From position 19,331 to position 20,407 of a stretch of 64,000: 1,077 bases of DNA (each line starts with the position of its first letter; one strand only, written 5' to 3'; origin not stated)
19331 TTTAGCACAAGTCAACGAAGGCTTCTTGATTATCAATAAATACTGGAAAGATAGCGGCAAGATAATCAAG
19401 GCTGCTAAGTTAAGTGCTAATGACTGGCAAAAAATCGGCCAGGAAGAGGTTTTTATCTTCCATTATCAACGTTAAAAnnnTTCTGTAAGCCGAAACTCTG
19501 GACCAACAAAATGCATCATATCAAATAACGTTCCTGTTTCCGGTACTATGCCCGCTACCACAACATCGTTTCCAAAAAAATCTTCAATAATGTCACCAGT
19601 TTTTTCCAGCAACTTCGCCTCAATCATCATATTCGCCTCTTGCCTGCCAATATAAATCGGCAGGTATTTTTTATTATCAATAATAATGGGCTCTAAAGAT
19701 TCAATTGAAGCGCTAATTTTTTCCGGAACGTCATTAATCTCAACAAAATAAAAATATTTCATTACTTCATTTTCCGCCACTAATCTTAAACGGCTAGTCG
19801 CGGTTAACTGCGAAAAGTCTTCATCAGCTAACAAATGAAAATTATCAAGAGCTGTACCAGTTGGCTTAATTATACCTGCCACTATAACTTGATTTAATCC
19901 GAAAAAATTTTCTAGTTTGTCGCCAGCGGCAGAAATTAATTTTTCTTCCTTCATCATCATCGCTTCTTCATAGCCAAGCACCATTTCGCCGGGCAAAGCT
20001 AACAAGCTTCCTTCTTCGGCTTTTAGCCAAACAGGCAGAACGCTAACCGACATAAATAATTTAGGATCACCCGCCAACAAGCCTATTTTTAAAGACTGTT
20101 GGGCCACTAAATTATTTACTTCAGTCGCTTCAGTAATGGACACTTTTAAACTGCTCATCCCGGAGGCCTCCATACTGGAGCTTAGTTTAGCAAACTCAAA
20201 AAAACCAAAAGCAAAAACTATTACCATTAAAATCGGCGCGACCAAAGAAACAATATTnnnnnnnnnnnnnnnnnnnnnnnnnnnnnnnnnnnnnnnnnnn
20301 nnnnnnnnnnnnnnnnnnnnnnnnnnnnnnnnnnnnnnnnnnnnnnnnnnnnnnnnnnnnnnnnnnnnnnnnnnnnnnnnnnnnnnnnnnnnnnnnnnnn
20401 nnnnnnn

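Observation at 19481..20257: Copper P1B-ATPase with a ninth TM helix and an internally duplicated, probably extracytoplasmic, C-terminal domain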

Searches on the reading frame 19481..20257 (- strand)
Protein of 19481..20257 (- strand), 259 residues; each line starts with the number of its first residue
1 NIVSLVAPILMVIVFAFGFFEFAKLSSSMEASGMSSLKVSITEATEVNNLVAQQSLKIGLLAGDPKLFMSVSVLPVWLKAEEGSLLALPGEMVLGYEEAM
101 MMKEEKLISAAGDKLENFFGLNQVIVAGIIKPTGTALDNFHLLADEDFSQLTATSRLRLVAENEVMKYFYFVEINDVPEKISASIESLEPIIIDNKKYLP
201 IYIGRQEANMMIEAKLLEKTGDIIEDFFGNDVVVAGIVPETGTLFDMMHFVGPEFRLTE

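Call 3: search_protein_families(library=pfam, proteins=[window:19481-20257:-], max_evalue=1)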
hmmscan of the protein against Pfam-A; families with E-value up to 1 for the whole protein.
seq(259 aa): 1 family
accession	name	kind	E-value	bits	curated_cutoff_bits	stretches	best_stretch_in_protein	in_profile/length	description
PF22829.2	HphA_C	-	0.093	13.6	31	0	210-247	71-107/113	HphA C-terminal domain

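Call 4: search_protein_families(library=ncbifam, proteins=[window:19481-20257:-], max_evalue=1)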
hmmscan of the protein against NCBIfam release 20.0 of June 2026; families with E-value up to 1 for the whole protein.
seq(259 aa): 0 families

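Call 7: find_homologous_proteins(query=window:19481-20257:-, max_evalue=0.001)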
Query seq(259 aa) (259 aa): 17 proteins with E <= 0.001 among 1091 candidates.
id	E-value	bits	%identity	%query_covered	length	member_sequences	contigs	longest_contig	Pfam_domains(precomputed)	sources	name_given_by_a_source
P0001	4.8e-82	294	55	98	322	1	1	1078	-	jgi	jgi:hypothetical protein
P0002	1.2e-78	282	52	99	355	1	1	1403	-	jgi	-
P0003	2.0e-78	282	51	100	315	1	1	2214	-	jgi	-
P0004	2.1e-78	282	55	96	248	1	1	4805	-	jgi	jgi:hypothetical protein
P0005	1.6e-73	266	51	99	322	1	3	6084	-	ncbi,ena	-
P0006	2.0e-67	246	49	95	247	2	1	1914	-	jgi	jgi:hypothetical protein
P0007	6.8e-66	241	46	98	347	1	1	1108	-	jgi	-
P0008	1.9e-54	203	47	78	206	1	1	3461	-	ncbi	ncbi:MAG: hypothetical protein WAW11_05565, partial [Patescibacteria group bacterium]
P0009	2.3e-54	203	39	100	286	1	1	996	-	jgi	jgi:hypothetical protein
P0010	8.3e-51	191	52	64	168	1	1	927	-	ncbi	-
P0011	1.3e-50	191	40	98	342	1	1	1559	-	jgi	jgi:hypothetical protein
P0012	1.2e-47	181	40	99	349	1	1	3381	-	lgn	-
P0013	8.3e-46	175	43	96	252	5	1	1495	-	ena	-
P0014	8.6e-38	149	40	65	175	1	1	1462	-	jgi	jgi:hypothetical protein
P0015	5.6e-27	113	44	56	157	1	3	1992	-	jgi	jgi:hypothetical protein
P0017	1.4e-21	96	35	73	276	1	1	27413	-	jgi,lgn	jgi:hypothetical protein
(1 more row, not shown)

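Call 14: search_protein_families(library=pfam, proteins=[P0017], max_evalue=0.01)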
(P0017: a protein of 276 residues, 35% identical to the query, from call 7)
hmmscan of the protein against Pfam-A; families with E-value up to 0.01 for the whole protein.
P0017 (276 aa): 0 families

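Call 15: find_encoding_contigs(protein=P0017, flank=8000, max_places=3)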
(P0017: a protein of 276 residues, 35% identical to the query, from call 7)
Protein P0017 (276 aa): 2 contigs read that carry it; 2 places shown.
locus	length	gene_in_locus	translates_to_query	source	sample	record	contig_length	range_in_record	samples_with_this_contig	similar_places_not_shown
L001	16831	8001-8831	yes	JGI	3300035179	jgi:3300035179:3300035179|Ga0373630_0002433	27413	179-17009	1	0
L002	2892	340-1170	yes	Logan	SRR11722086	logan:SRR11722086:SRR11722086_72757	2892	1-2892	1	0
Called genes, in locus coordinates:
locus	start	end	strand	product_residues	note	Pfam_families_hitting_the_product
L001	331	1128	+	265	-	PF03239:FTR1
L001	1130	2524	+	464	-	PF01406:tRNA-synt_1e, PF01921:tRNA-synt_1f (faint), PF09334:tRNA-synt_1g, PF00133:tRNA-synt_1 (weak), PF09190:DALR_2, PF23493:CysS_C (weak)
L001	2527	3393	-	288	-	PF13545:HTH_Crp_2 (weak), PF01047:MarR (weak), PF04545:Sigma70_r4 (weak), PF12802:MarR_2 (weak), PF13412:HTH_24, PF24034:DUF7343 (weak), PF12802:MarR_2 (weak), PF01047:MarR (weak), +8 more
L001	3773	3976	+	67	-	PF00403:HMA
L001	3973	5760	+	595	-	PF00403:HMA, PF13386:DsbD_2, PF13473:Cupredoxin_1 (faint)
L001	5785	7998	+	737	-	PF00403:HMA, PF00122:E1-E2_ATPase, PF00702:Hydrolase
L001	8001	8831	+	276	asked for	-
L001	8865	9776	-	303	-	PF00254:FKBP_C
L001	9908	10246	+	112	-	-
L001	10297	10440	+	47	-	-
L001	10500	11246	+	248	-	-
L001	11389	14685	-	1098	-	PF02384:N6_Mtase (weak), PF07669:Eco57I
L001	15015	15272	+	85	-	-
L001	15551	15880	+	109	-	PF07694:5TM-5TMR_LYT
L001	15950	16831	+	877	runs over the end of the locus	PF00112:Peptidase_C1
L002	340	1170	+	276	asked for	-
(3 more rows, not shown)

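Call 16: predict_structure(alignment_id=A1)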
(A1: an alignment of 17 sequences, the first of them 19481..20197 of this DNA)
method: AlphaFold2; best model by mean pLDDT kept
length: 239 residues; sequences in the alignment: 17
mean_pLDDT: 88.7   pTM: 0.82
mean pLDDT of the five models: 88.7, 88.3, 88.0, 87.5, 87.3
residues with pLDDT >= 90: 179; 70-90: 38; 50-70: 5; < 50: 17
segments of 3 or more residues with pLDDT < 50: 1-17
pLDDT, mean of each block of 10 residues (from residue 1): 38 47 89 94 89 87 94 97 96 95 96 94 96 92 90 82 91 96 97 96 95 97 94 87
secondary structure, 60 per line:
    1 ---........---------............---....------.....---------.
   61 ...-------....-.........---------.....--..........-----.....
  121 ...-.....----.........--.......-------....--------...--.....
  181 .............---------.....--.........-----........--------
elements in order: H4-11 H21-32 E36-39 E46-50 E60-63 E71-74 H76-84 E94-98 E101-110 H116-119 E120-123 H125-129 E134-142 E145-151 H159-162 E171-173 E176-184 H185-193 E203-207 E210-218 H224-227 E228-231

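Call 18: search_protein_representatives(alignment_id=A1)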
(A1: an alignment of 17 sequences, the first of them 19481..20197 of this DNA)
Query: 17 sequences, 239 profile positions. Proteins with E-value up to 0.001 (for the whole library): 195; up to 1e-10: 175; up to 1e-30: 101. The best 150 are listed.
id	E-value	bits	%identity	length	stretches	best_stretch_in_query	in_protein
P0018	4.2e-92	324.4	-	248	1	1-238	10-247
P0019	4.9e-85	301.2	-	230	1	10-238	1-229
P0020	2.4e-78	279.3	-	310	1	1-237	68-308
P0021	4.1e-76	272.0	-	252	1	1-237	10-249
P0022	1.4e-72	260.5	-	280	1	1-233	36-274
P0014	1.4e-72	260.4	-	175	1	67-237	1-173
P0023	5.5e-69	248.7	-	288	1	3-233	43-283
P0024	2.1e-67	243.5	-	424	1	10-236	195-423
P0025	4.9e-67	242.3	-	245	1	1-238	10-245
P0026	1.3e-65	237.7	-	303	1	1-237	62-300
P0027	7.7e-64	231.8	-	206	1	37-235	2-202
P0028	2.0e-63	230.5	-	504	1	14-236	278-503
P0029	3.0e-63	229.9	-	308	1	1-236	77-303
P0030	5.1e-62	225.9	-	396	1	13-236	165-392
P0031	5.3e-61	222.5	-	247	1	2-236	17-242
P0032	4.6e-60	219.5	-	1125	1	1-238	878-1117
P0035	1.6e-57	211.1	-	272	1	10-235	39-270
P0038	1.9e-53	197.8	-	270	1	20-230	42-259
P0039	3.9e-53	196.8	-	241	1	28-233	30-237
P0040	6.6e-53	196.1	-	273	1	28-232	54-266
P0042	4.4e-51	190.1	-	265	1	28-232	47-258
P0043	1.1e-50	188.8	-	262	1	22-237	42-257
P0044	1.8e-50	188.1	-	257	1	44-232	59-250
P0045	2.9e-50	187.4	-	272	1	21-231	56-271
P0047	3.7e-50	187.1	-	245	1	30-232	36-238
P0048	6.8e-50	186.2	-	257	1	29-231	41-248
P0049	8.6e-50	185.9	-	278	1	29-233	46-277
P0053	8.9e-49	182.5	-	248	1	28-232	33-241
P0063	1.1e-46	175.7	-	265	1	31-236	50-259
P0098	8.5e-40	153.1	-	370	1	18-236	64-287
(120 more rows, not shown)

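Call 21: search_solved_structures(query=A1, max_evalue=10, show_alignments=3)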
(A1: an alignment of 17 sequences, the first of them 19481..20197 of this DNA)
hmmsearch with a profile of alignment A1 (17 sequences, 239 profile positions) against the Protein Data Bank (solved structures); distinct sequences matched with E-value up to 10: 1.
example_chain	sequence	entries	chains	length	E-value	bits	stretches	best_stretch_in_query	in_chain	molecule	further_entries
3fxh_A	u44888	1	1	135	0.26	14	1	106-160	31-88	Integron gene cassette protein HFX_CASS2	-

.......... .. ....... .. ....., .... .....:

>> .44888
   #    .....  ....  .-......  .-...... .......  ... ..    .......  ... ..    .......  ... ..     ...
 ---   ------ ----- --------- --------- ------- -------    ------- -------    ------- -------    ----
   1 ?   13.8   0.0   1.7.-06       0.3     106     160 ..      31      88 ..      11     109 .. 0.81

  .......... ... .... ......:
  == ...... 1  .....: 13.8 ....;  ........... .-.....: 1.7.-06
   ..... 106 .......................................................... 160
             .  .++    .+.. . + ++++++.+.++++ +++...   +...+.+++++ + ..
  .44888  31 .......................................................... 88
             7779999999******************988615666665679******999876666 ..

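Call 24: fold_search(model_id=the predicted structure, library=pdb)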
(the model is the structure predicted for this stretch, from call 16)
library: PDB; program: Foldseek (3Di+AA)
matches with E <= 10: 203; with E <= 0.001: 0
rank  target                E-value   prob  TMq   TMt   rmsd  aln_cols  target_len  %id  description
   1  9xro_E                1.9e-02  0.96  0.27  0.18   9.4       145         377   15  LolCDE in complex with SMT-738_3 (released 2026-03-18)
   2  5udf_B                2.4e-02  0.93  0.27  0.32   8.7       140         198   15  Structure of the N-terminal domain of lipoprotein-releasing system transmembrane protein LolE from Acinetobacter bauma (released 2017-01-18)
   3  9rlc_E                3.4e-02  0.82  0.26  0.16   9.6       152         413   15  LolCDE complex with Lpp lipoprotein (released 2026-01-21)
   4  9rld_E                4.1e-02  0.85  0.26  0.16   9.7       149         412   14  LolCDE complex with Lpp lipoprotein (released 2026-01-21)
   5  9rli_E                4.1e-02  0.80  0.25  0.16   8.8       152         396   13  LolCDEdelta(235-252) complex with Pal lipoprotein (released 2026-01-21)
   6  5udf_A                4.9e-02  0.85  0.26  0.29   9.5       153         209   13  Structure of the N-terminal domain of lipoprotein-releasing system transmembrane protein LolE from Acinetobacter bauma (released 2017-01-18)
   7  9ge7_A                5.5e-02  0.99  0.32  0.11   4.3       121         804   12  Structure of E. coli YbbAP with bound ATP analogue (released 2025-05-28)
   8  5udf_D                5.8e-02  0.84  0.25  0.29   8.8       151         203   13  Structure of the N-terminal domain of lipoprotein-releasing system transmembrane protein LolE from Acinetobacter bauma (released 2017-01-18)
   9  5udf_C                6.5e-02  0.80  0.25  0.28   9.9       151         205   12  Structure of the N-terminal domain of lipoprotein-releasing system transmembrane protein LolE from Acinetobacter bauma (released 2017-01-18)
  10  9ge6_A                1.4e-01  0.84  0.29  0.10   7.2       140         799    8  Structure of E. coli YbbAP (released 2025-05-28)
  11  7w78_B                1.4e-01  0.72  0.23  0.17   6.2       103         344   16  Heme exporter HrtBA in complex with Mg-AMPPNP (released 2022-06-22)
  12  6f49_C                1.5e-01  0.69  0.26  0.29   7.7       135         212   12  Periplasmic domain of LolC lacking the Hook. (released 2018-07-25)
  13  6f49_A                1.7e-01  0.66  0.26  0.30   7.7       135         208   12  Periplasmic domain of LolC lacking the Hook. (released 2018-07-25)
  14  7w7a_D                1.8e-01  0.80  0.24  0.18   5.7       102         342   18  Heme exporter in complex with Mn-containing protoporphyrin IX, Mn-anomalous data (released 2022-06-22)
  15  7w7a_B                1.8e-01  0.38  0.23  0.17  11.3       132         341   16  Heme exporter in complex with Mn-containing protoporphyrin IX, Mn-anomalous data (released 2022-06-22)
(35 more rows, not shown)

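Call 27: find_related_loci(query=A1, collection=genome_contigs, flank=6000)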
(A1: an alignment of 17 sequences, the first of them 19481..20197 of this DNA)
Query A1 (239 aa) in genome_contigs; peptide patterns used: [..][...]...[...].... (x = any residue, [..] = any of these).
600 stretches matched a pattern (row limit reached: there are more); 28 encode a relative of the query (tblastn E <= 1e-3); 28 distinct loci.
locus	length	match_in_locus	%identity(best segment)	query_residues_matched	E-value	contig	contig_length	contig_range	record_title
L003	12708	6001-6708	51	1-237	2e-76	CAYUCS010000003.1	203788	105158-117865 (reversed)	MAG TPA_asm: uncultured Gammaproteobacteria bacterium isolate binchicken_co269_189 genome assembly, contig: NODE_54_leng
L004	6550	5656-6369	50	1-239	2e-74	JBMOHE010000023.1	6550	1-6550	MAG: Patescibacteria group bacterium isolate Deming_bin.335 contig39411, whole genome shotgun sequence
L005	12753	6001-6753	47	1-237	1e-72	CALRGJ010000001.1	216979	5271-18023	MAG: Candidatus Peribacteria bacterium isolate ZH-bin-154 genome assembly, contig: ZH-15May19-c22, whole genome shotgun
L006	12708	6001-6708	46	1-237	2e-70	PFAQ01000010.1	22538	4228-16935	MAG: Candidatus Falkowbacteria bacterium CG10_big_fil_rev_8_21_14_0_10_39_9 CG10_8_21_14_0.10_scaffold_2119_c, whole gen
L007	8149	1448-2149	46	1-234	7e-64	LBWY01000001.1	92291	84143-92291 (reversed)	MAG: Parcubacteria group bacterium GW2011_GWE2_39_37 UT48_C0001, whole genome shotgun sequence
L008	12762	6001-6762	47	1-239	1e-70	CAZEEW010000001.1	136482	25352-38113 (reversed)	MAG TPA_asm: uncultured Gammaproteobacteria bacterium isolate SRP093185_co1_62 genome assembly, contig: NODE_21_length_1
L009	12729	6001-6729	38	1-239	1e-55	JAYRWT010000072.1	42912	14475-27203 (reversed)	MAG: Patescibacteria group bacterium isolate EBPR_ori4bin.13 k141_172199, whole genome shotgun sequence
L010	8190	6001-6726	43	1-239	3e-55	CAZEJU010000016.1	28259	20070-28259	MAG TPA_asm: uncultured Gammaproteobacteria bacterium isolate binchicken_co105_439 genome assembly, contig: NODE_2072_le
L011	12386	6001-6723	41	1-239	1e-54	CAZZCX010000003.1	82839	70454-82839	MAG TPA_asm: uncultured Gammaproteobacteria bacterium isolate SRP173033_co1_414 genome assembly, contig: NODE_377_length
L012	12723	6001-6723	40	1-239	1e-53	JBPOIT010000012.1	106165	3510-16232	MAG: Candidatus Levyibacteriota bacterium isolate MAG_784 c_000000578645, whole genome shotgun sequence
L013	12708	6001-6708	46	1-237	6e-71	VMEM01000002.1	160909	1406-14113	MAG: Parcubacteria group bacterium LiPW_41 LiPW41_scaffold_66, whole genome shotgun sequence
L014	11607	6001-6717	39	1-236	1e-52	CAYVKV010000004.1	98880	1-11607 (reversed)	MAG TPA_asm: uncultured Gammaproteobacteria bacterium isolate SRP269290_co1_86 genome assembly, contig: NODE_187_length_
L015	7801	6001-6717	40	1-236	1e-52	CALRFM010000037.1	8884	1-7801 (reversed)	MAG: Patescibacteria group bacterium isolate TH-Jun18-152 genome assembly, contig: TH-Jun18-C18052, whole genome shotgun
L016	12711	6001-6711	38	1-235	1e-50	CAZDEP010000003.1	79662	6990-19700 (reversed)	MAG TPA_asm: uncultured Candidatus Saccharibacteria bacterium isolate SRP278252_co1_682 genome assembly, contig: NODE_34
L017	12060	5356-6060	39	3-238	3e-50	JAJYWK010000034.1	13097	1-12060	MAG: bacterium isolate FK3.bin112 NODE_9573_length_13097_cov_1.841480, whole genome shotgun sequence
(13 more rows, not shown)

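Call 37: list_cluster_members(proteins=[P0035, P0038, P0039, P0040, P0042, P0043, P0049, P0053, P0063, P0098])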
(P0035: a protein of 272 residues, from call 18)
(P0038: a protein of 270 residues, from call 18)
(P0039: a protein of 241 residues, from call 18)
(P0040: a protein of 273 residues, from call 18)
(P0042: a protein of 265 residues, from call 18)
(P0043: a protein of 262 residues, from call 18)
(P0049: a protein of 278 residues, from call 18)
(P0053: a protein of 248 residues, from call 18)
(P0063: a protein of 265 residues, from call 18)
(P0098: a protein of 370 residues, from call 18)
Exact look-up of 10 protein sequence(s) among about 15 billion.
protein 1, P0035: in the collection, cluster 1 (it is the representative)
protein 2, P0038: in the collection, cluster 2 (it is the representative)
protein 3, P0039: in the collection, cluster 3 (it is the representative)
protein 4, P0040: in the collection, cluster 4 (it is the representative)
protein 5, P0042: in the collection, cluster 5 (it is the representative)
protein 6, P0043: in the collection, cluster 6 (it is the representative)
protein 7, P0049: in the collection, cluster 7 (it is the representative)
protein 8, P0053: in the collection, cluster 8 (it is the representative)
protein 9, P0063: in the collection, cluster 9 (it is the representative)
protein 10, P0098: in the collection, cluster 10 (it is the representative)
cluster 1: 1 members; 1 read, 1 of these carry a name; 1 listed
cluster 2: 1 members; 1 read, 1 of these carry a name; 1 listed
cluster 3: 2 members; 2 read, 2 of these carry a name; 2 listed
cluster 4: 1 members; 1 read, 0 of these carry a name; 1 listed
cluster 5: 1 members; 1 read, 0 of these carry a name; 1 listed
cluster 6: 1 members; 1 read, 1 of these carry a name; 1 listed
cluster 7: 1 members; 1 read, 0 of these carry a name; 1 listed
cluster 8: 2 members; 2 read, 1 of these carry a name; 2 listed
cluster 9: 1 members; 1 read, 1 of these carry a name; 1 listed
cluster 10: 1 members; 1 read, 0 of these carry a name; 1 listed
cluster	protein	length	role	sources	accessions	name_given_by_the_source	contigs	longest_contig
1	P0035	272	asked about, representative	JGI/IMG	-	hypothetical protein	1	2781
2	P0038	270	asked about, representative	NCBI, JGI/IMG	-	hypothetical protein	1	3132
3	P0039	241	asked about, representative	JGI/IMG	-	hypothetical protein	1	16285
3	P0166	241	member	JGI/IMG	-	hypothetical protein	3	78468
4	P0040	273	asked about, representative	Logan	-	-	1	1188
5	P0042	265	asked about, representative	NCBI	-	-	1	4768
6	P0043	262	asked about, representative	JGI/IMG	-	hypothetical protein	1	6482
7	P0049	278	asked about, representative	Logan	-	-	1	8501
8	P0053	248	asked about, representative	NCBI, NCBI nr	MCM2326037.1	MAG: hypothetical protein NDI94_06240 [Candidatus Woesearchaeota archaeon] | hypothetical protein [Candidatus Woesearchaeota archaeon]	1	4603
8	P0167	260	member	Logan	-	-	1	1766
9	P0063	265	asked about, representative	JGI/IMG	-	hypothetical protein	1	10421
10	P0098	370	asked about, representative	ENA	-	-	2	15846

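Call 39: find_homologous_proteins(query=A2, max_evalue=0.00001)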
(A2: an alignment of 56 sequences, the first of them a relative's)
Query A2 (56 sequences) (276 aa, profile of the alignment): 12 proteins with E <= 0.00001 among 8000 candidates.
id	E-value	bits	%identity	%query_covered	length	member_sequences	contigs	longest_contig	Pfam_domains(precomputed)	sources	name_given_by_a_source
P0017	2.3e-74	268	100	100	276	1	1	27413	-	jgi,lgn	jgi:hypothetical protein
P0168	9.2e-74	266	84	100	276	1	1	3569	-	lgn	-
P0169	2.3e-72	262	45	100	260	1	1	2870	-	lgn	-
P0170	2.5e-72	262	77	100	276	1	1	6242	-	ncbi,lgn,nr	ncbi:MAG: hypothetical protein PHG85_06915 [Candidatus Altiarchaeota archaeon]|nr:hypothetical prote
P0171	4.2e-70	254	50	100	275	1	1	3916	-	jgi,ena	-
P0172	1.2e-68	250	46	96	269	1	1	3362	-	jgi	jgi:hypothetical protein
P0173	1.2e-66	243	46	100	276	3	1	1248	-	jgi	-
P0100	9.9e-50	188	52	64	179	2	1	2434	-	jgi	jgi:hypothetical protein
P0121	2.3e-37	147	23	59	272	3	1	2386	-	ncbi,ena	-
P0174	1.6e-33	134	22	58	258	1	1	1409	-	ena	-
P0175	8.7e-32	129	23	57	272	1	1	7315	-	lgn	-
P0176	6.9e-30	123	22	58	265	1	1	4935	-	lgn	-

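Call 40: find_encoding_contigs(protein=P0170, flank=5000, max_places=2)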
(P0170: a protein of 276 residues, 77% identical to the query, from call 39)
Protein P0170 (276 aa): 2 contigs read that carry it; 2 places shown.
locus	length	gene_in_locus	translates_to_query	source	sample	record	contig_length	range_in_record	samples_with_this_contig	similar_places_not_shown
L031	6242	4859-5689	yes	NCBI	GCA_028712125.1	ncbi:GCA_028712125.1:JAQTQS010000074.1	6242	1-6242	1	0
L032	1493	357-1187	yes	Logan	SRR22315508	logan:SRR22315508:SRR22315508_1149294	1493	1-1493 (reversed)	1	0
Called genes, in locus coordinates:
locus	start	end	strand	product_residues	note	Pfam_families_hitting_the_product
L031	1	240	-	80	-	?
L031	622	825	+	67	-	PF00403:HMA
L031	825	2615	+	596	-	PF00403:HMA, PF13473:Cupredoxin_1 (faint), PF13386:DsbD_2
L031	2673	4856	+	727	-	PF00403:HMA, PF00122:E1-E2_ATPase, PF00702:Hydrolase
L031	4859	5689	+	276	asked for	-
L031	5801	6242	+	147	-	PF05693:Glycogen_syn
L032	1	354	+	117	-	?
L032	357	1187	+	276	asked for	-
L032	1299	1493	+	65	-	?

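Call 41: find_encoding_contigs(protein=P0175, flank=5000, max_places=2)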
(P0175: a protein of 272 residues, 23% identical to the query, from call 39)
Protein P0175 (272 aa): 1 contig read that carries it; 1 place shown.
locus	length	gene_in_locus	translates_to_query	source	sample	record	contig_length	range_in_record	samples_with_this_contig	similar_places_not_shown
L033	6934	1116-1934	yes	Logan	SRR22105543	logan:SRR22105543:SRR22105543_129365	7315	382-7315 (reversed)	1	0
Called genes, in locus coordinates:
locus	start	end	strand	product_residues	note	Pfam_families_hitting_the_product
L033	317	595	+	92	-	PF02583:Trns_repr_metal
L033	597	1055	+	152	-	-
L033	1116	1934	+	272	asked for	-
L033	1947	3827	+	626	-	PF00364:Biotin_lipoyl (faint), PF25967:RND-MFP_C (faint), PF25975:CzcB_C (weak), PF25989:YknX_C (weak)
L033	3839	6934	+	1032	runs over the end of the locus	PF00873:ACR_tran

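Call 42: find_encoding_contigs(protein=P0176, flank=5000, max_places=2)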
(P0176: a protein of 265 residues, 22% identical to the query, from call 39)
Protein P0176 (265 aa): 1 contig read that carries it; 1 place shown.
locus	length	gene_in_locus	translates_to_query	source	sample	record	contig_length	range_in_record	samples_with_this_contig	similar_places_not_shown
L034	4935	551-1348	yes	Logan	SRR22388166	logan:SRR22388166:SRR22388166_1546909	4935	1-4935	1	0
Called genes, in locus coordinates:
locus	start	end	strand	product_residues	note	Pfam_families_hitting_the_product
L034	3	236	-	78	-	?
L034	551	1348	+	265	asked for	-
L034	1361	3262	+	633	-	PF25967:RND-MFP_C (faint), PF25989:YknX_C (weak)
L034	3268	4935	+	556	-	?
